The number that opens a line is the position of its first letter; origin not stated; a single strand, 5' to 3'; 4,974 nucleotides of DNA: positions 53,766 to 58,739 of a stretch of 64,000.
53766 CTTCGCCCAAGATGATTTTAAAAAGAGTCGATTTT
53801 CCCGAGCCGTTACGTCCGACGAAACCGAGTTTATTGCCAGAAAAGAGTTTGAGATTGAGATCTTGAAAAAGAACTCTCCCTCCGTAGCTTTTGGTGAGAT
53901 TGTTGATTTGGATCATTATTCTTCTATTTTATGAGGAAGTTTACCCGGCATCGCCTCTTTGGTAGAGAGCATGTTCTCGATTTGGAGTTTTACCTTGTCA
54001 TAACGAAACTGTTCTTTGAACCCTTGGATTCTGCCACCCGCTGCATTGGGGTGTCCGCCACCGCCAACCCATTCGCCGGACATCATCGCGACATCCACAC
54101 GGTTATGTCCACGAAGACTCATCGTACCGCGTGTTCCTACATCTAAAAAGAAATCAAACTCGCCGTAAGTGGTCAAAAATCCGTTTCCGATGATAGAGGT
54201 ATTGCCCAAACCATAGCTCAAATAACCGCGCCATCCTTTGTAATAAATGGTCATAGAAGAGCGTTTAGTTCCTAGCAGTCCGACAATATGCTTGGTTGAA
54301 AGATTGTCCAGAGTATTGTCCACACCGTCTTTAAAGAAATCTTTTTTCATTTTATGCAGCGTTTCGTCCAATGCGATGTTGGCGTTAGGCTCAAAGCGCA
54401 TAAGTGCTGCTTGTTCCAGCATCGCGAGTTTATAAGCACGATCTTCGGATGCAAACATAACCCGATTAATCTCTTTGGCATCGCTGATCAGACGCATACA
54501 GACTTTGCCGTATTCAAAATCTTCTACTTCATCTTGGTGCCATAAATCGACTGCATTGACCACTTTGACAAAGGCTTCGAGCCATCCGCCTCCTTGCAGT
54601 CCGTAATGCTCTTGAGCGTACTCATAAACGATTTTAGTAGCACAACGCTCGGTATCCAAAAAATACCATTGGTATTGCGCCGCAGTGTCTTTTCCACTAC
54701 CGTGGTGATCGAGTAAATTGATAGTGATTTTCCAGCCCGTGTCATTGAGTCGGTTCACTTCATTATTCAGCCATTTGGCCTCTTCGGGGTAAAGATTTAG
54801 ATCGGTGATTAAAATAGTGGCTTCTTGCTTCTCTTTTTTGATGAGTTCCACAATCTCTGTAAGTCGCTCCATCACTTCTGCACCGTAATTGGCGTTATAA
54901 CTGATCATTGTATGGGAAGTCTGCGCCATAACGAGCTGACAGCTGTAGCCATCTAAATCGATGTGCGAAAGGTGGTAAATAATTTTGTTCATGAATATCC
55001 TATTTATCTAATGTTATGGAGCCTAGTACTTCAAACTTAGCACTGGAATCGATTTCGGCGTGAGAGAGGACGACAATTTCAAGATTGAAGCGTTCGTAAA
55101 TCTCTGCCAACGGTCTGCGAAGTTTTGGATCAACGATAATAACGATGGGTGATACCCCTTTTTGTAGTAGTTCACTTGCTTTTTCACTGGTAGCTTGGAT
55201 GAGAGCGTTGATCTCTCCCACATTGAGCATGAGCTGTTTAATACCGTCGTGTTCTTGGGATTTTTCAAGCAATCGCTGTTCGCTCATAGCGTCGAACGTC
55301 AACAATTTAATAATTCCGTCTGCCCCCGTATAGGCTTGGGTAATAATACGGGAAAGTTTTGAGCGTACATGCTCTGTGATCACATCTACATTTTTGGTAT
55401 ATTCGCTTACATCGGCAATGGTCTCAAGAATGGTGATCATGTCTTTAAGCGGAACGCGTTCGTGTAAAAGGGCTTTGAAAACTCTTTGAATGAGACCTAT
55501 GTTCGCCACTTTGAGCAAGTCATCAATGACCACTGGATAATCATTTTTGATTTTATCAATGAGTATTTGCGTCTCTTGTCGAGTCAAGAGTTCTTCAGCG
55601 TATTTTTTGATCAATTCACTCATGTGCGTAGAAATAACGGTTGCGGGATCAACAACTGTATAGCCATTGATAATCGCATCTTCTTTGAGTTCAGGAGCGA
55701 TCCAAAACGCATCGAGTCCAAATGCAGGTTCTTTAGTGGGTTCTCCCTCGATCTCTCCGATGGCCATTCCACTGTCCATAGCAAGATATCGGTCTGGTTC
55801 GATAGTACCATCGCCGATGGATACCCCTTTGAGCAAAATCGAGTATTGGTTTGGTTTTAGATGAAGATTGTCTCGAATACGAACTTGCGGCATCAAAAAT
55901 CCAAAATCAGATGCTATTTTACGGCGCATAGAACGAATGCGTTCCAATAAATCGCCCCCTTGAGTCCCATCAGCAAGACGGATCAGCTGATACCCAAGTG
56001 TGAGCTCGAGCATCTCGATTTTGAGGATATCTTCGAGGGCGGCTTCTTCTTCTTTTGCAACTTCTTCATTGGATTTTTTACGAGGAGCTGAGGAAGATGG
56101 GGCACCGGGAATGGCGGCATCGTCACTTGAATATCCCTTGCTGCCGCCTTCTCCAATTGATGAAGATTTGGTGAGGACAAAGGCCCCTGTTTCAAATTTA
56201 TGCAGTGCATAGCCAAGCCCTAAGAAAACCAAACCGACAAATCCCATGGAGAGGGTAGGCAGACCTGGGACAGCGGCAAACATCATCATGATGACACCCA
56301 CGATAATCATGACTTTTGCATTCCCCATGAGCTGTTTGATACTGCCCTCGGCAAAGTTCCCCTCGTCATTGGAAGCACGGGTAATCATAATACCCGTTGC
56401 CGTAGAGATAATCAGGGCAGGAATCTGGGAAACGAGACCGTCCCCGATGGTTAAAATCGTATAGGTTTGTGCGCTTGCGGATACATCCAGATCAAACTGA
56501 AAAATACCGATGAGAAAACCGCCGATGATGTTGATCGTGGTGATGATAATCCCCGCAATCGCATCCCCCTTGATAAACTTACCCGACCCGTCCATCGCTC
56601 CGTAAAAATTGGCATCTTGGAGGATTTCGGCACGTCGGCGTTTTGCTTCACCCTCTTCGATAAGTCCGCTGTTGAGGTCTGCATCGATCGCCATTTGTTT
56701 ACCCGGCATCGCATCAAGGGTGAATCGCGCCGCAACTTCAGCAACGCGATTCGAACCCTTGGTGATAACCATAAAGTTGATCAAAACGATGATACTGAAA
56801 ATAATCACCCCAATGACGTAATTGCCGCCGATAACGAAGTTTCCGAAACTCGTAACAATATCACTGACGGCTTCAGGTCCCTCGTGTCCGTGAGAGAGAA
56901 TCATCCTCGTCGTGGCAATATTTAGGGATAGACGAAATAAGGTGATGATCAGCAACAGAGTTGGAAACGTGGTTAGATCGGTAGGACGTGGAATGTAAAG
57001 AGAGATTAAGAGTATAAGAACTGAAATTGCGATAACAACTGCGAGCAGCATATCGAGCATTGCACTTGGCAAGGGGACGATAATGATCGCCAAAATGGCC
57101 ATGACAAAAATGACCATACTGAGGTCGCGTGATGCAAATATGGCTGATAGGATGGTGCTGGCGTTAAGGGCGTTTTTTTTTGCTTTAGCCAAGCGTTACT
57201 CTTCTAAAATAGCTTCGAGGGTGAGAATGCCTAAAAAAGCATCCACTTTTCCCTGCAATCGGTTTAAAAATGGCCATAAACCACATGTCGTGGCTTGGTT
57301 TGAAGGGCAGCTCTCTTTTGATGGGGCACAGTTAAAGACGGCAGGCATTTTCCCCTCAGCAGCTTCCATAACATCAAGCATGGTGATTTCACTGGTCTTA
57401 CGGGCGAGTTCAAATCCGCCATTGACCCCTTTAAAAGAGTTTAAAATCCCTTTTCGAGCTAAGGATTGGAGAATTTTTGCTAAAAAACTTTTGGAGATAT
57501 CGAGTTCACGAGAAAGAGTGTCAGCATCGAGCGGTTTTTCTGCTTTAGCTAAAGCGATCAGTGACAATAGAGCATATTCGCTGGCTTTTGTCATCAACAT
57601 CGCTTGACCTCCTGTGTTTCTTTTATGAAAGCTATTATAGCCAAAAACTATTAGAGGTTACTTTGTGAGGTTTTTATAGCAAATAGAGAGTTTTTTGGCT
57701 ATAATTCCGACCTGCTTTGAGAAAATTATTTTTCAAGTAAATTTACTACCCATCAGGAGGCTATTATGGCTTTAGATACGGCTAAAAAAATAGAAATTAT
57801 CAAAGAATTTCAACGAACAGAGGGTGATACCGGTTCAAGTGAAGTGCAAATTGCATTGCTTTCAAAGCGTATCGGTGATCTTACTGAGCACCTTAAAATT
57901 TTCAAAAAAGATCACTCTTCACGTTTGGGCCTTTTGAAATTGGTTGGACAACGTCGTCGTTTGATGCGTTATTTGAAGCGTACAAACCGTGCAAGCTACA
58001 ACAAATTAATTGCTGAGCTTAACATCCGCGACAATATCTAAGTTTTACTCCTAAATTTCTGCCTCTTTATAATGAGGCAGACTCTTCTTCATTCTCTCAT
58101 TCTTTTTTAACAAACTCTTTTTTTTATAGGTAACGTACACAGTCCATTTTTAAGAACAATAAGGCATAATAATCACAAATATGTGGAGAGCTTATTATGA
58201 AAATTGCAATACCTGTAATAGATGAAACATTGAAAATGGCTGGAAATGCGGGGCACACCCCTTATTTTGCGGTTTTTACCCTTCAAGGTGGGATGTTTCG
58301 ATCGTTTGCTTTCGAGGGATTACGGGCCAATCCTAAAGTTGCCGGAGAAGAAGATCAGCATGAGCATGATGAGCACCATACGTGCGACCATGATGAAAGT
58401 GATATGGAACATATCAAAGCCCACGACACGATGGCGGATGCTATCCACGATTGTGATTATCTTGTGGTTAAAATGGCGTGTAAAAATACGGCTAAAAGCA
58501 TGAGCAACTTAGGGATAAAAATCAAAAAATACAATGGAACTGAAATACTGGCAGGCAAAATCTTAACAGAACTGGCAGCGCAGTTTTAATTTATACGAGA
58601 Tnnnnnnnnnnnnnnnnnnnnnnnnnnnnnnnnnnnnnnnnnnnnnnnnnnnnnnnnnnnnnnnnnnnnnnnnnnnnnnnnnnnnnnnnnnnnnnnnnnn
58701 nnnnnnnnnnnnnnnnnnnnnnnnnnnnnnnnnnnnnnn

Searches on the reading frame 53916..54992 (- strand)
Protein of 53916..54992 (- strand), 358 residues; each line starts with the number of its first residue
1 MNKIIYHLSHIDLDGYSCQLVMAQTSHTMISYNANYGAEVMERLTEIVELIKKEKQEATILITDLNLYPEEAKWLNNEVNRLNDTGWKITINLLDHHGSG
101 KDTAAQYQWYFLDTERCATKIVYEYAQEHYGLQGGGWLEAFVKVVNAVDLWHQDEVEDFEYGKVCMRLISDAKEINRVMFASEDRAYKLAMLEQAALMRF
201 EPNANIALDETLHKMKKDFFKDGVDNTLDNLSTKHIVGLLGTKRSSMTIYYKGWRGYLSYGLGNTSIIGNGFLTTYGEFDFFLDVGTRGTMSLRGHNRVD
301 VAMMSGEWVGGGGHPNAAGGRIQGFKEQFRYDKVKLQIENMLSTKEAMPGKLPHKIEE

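Call 7: search_protein_families(library=pfam, proteins=[window:53916-54992:-])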
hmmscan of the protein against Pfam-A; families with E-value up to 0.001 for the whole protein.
window:53916-54992:- (358 aa): 1 family
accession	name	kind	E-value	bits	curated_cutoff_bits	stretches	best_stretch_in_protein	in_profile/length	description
PF01368.27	DHH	-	0.00086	20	28.1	0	6-131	3-107/125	DHH family, N-terminal domain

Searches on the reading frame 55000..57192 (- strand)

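Call 7: search_protein_families(library=pfam, proteins=[window:55000-57192:-])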
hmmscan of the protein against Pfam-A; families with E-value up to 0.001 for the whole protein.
window:55000-57192:- (730 aa): 1 family
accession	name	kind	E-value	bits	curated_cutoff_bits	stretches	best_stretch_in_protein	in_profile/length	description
PF00771.25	FHIPEP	-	3.4e-252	839.1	29.1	1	33-718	1-656/657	FHIPEP family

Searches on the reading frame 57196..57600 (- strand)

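Call 7: search_protein_families(library=pfam, proteins=[window:57196-57600:-])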
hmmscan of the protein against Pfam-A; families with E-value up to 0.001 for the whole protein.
window:57196-57600:- (134 aa): 2 families
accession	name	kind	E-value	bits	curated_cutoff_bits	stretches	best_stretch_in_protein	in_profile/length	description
PF02082.26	Rrf2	-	3.3e-30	105.4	30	1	3-133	1-131/132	Iron-dependent Transcriptional regulator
PF01978.25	TrmB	-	0.00019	21.7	25.6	1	13-57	13-56/68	Sugar-specific transcriptional regulator TrmB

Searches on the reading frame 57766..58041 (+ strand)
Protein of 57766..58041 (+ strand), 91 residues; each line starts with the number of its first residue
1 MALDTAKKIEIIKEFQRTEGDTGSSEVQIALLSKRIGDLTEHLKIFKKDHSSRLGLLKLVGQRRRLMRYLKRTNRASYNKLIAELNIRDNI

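Call 7: search_protein_families(library=pfam, proteins=[window:57766-58041:+])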
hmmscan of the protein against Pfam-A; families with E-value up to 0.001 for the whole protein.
window:57766-58041:+ (91 aa): 1 family
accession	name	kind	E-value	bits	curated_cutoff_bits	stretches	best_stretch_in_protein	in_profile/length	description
PF00312.27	Ribosomal_S15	-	1.6e-34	118.3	31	1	8-88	1-81/81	Ribosomal protein S15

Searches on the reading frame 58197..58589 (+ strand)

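Call 7: search_protein_families(library=pfam, proteins=[window:58197-58589:+])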
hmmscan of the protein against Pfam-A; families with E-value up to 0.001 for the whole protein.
window:58197-58589:+ (130 aa): 1 family
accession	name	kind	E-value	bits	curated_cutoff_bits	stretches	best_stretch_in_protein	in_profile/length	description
PF02579.22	Nitro_FeMo-Co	-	0.00036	21.2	26.3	0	18-117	9-85/94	Dinitrogenase iron-molybdenum cofactor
